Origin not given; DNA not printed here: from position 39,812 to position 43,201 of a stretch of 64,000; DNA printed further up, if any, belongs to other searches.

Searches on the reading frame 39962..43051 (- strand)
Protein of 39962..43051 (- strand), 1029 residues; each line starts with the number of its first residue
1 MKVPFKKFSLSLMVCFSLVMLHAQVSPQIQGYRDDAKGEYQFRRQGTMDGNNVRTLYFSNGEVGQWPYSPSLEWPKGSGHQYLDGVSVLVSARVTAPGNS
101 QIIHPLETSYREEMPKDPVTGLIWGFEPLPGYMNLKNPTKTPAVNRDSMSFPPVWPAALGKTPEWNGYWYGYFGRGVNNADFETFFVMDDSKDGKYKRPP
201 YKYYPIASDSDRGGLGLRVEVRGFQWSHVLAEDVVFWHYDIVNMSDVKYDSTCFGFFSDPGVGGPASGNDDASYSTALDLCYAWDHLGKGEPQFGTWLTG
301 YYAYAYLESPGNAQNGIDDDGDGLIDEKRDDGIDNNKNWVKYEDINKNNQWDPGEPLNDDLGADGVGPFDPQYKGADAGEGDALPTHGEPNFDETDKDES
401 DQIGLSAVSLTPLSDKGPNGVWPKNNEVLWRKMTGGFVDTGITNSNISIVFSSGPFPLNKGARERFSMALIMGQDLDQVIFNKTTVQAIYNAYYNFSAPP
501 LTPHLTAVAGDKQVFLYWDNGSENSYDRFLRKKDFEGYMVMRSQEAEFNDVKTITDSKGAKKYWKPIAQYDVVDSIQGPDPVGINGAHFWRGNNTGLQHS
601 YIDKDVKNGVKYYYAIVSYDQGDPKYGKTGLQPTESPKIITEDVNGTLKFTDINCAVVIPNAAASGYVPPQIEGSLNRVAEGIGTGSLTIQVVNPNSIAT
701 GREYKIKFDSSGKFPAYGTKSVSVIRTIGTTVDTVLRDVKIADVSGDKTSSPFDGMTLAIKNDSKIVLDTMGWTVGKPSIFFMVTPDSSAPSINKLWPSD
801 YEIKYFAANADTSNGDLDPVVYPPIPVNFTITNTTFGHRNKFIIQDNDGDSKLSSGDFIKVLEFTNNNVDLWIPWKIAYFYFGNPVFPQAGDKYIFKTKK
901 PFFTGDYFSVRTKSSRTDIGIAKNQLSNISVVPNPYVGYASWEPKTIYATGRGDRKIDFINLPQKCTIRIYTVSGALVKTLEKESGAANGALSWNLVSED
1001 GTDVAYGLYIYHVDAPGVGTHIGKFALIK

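Call 6: search_protein_families(library=pfam, proteins=[window:39962-43051:-], max_evalue=0.001)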
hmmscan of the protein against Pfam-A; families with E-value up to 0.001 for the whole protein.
window:39962-43051:- (1029 aa): 0 families

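Call 73: search_protein_families(library=pfam, proteins=[window:39962-43051:-], max_evalue=1)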
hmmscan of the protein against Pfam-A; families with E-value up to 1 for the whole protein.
window:39962-43051:- (1029 aa): 1 family
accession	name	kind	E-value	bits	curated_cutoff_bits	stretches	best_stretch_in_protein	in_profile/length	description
PF13860.13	FlgD_ig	-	0.074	13.5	27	1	965-1014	24-74/79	FlgD Ig-like domain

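Call 87: search_protein_families(library=ncbifam, proteins=[window:39962-43051:-], max_evalue=0.001)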
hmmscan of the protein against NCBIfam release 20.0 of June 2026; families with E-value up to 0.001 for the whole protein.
window:39962-43051:- (1029 aa): 1 family
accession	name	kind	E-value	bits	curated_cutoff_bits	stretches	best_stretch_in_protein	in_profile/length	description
NF033707.1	T9SS_sortase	equivalog_domain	0.00095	16.9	420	0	965-1014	1024-1076/1095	type IX secretion system sortase PorU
